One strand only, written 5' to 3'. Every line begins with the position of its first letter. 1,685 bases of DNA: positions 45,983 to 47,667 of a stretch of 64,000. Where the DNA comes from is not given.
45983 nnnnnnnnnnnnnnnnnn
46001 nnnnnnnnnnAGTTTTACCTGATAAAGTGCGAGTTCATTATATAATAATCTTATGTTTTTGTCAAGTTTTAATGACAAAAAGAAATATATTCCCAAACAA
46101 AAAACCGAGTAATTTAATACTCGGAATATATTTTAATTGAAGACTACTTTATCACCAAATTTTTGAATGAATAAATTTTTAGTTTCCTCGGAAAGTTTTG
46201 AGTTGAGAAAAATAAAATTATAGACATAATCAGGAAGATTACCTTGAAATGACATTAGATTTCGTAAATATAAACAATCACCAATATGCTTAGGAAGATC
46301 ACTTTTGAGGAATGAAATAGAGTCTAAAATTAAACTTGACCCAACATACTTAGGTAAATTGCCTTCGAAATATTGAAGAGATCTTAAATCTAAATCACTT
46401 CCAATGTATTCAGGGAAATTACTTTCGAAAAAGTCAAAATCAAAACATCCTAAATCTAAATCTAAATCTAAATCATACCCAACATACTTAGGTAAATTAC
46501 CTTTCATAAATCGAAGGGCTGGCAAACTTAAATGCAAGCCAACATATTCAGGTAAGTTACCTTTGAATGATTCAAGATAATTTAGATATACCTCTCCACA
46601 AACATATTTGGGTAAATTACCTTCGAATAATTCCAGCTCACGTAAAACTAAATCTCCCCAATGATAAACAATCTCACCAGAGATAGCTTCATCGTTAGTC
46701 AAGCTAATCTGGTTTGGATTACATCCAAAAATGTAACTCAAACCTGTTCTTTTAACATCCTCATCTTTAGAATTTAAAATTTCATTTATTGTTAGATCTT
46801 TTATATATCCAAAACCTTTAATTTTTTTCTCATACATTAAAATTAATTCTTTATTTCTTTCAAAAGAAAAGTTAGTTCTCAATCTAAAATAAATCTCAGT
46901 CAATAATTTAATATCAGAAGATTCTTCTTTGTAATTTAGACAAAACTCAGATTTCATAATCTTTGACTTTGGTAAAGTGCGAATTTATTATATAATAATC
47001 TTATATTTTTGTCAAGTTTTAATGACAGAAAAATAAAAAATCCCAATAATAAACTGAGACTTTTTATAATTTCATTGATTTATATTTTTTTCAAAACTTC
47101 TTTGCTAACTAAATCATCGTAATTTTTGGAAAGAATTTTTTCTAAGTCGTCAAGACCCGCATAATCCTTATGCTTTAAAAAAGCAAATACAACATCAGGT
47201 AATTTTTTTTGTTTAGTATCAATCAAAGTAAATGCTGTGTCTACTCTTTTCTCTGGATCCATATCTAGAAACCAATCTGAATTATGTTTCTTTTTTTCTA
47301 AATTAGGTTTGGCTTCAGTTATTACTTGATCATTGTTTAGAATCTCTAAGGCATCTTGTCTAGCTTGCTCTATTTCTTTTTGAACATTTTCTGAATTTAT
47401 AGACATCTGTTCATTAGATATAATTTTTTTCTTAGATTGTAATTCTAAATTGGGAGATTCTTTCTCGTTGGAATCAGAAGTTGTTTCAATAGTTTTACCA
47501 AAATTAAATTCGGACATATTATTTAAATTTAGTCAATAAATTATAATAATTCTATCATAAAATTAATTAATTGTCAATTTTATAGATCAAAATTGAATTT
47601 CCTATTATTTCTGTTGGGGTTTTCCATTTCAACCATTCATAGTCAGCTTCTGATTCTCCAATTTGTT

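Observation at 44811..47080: Tandem paralogous LRR-like repeat proteins with near-identical 60-bp DNA repeats and duplicated promoter and terminator modules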

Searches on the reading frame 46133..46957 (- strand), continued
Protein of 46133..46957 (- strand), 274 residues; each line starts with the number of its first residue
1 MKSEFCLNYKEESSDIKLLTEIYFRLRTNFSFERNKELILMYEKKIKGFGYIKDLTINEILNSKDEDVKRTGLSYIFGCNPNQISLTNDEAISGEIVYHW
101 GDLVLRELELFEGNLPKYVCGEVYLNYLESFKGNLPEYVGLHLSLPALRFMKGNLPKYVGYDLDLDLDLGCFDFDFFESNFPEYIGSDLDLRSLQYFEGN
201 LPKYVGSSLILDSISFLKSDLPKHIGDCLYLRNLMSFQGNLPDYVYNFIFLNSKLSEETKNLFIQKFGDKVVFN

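Call 74: find_encoding_contigs(protein=P0127, flank=6000, max_places=2)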
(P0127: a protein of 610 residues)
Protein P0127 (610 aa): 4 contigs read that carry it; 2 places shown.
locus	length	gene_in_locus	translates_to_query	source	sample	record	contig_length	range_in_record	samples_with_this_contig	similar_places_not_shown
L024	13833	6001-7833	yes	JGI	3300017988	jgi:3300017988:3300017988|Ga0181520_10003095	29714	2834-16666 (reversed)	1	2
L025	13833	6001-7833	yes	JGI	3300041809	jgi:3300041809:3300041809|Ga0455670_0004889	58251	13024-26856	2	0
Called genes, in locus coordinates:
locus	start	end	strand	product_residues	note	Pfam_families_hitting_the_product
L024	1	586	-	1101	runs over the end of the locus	PF02450:LCAT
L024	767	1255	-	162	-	PF02643:DUF192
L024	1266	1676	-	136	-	PF00293:NUDIX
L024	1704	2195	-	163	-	PF00588:SpoU_methylase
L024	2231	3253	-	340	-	PF01551:Peptidase_M23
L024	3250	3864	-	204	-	-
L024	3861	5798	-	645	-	PF00932:LTD, PF18998:Flg_new_2, PF00932:LTD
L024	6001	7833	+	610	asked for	-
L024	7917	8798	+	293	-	PF01544:CorA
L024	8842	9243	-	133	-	PF03073:TspO_MBR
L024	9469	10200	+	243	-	PF03462:PCRF, PF00472:RF-1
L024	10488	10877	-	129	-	PF00293:NUDIX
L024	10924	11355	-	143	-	-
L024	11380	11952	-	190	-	-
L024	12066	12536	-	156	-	PF00293:NUDIX (faint)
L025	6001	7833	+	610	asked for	-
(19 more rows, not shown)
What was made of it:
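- Tried and rejected: It is housekeeping genes, with nothing that suggests an operon (call 74).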

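Call 83: search_dna_similar(query=P0127, collection=phages, mode=protein, max_evalue=0.001, max_rows=10)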
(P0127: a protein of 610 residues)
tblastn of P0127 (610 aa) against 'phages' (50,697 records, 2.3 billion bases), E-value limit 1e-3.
Records with a match: 1; places in all: 3; records where one place covers at least 80% of the query: 0.
Best place of each record, by identity: <60% 1.
By first word of the organism name: EBPR 1.
By host as written in the record: - 1.
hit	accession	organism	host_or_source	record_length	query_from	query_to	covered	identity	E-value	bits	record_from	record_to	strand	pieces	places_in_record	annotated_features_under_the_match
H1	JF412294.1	EBPR podovirus 1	-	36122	470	590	20%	45.5%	6e-11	72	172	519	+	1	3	none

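Call 84: search_dna_similar(query=P0127, collection=plasmids, mode=protein, max_evalue=0.001, max_rows=10)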
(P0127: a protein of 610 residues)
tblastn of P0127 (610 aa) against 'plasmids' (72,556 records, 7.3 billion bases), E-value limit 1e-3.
Records with a match: 1; places in all: 2; records where one place covers at least 80% of the query: 0.
Best place of each record, by identity: <60% 1.
By first word of the organism name: Priestia 1.
By predicted mobility (MOB-suite, as given by PLSDB): non-mobilizable 1.
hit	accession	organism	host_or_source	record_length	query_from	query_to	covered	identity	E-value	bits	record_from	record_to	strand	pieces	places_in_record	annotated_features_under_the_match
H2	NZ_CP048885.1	Priestia megaterium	culture,agricultural soil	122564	464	590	21%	30.5%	5e-4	51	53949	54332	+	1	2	hypothetical protein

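Call 86: get_annotated_region(hit=H1, flank=3000)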
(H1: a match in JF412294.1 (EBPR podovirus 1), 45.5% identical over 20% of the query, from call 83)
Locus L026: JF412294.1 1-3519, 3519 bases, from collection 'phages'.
description: EBPR podovirus 1, partial sequence.
organism: EBPR podovirus 1 (NCBI taxid 1048515)
taxonomy: Viruses; Duplodnaviria; Heunggongvirae; Uroviricota; Caudoviricetes
host: -; source: -; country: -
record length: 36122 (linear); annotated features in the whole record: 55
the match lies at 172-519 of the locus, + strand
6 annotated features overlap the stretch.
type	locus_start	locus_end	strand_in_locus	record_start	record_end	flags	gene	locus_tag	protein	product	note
CDS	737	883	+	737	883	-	gp1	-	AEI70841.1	hypothetical protein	EPV1_1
CDS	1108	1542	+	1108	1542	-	gp2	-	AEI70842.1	hypothetical protein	EPV1_2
CDS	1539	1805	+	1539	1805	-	gp3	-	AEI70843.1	hypothetical protein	EPV1_3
CDS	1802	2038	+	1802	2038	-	gp4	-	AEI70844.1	hypothetical protein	EPV1_4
CDS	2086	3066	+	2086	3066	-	gp5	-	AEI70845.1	RecT family protein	-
CDS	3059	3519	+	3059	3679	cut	gp6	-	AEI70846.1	exo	-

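Call 87: fold_search(model_id=the predicted structure, library=viral)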
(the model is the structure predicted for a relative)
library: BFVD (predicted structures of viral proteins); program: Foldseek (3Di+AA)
matches with E <= 10: 218; with E <= 0.001: 0
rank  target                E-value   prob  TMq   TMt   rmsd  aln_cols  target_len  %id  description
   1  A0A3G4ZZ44            1.2e-02  0.97  0.15  0.31  10.5       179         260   19  Uncharacterized protein (Fragment) [Gaeavirus sp.]
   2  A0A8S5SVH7            6.1e-02  0.09  0.06  0.05  28.8       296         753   16  DUF262 domain-containing protein [Siphoviridae sp. ctqPo10]
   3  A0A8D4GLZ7            1.7e-01  0.82  0.14  0.33   7.3       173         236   17  (no name in the UniProt tables at hand)
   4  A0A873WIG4            3.7e-01  0.28  0.12  0.25  20.9       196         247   11  Uncharacterized protein [Klebsiella phage Miami]
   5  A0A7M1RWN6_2          3.7e-01  0.04  0.09  0.06  25.0       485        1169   10  Uncharacterized protein [uncultured phage cr8_1]
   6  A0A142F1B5            5.1e-01  0.21  0.12  0.14  14.8       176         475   12  PcfJ-like protein [Bacillus phage Shbh1]
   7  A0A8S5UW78            6.6e-01  0.08  0.06  0.19  14.2       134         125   13  Uncharacterized protein [Siphoviridae sp. ctgaU3]
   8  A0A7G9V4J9            7.4e-01  0.09  0.11  0.13  22.7       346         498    9  (no name in the UniProt tables at hand)
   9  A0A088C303            7.4e-01  0.08  0.11  0.16  20.0       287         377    9  (no name in the UniProt tables at hand)
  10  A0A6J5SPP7            7.4e-01  0.03  0.06  0.14  16.2       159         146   12  Uncharacterized protein [uncultured Caudovirales phage]
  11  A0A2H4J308            9.6e-01  0.30  0.10  0.37   4.8        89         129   18  PcfJ-like protein (Fragment) [uncultured Caudovirales phage]
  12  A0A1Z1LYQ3            9.6e-01  0.08  0.08  0.25  17.9       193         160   10  Uncharacterized protein [Serratia phage CBH8]
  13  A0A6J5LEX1            9.6e-01  0.05  0.06  0.06  21.6       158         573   14  Uncharacterized protein [uncultured Caudovirales phage]
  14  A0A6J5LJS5            1.0e+00  0.03  0.07  0.12  16.4       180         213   15  Uncharacterized protein [uncultured Caudovirales phage]
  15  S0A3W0                1.0e+00  0.02  0.08  0.13  20.7       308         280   11  Uncharacterized protein [Cellulophaga phage phi14:2]
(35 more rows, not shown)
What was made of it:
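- On PcfJ-like domain (PF14284), for the ancestral N-terminal core: Foldseek on BFVD gives E 0.5-1 (call 87).
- Closest known: PcfJ-like domain. Same: Two phage 'PcfJ-like' models appear in the BFVD fold search (call 87).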

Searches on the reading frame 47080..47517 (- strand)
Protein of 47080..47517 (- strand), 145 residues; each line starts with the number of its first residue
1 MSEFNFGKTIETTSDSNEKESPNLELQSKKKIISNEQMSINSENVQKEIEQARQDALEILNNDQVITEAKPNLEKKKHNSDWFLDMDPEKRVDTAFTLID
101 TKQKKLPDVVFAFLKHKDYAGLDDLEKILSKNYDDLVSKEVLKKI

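Call 5: search_protein_families(library=pfam, proteins=[window:47080-47517:-], max_evalue=1)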
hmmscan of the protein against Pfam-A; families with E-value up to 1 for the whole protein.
window:47080-47517:- (145 aa): 2 families
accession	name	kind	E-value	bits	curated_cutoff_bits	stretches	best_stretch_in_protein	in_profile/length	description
PF23728.1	Tubby_C_like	-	1.4e-05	25.6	24.4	1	6-74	70-138/172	Tubby C-terminal like domain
PF24769.1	At2g29880_C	-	0.06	14.2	26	0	76-92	25-41/47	At2g29880 C-terminal domain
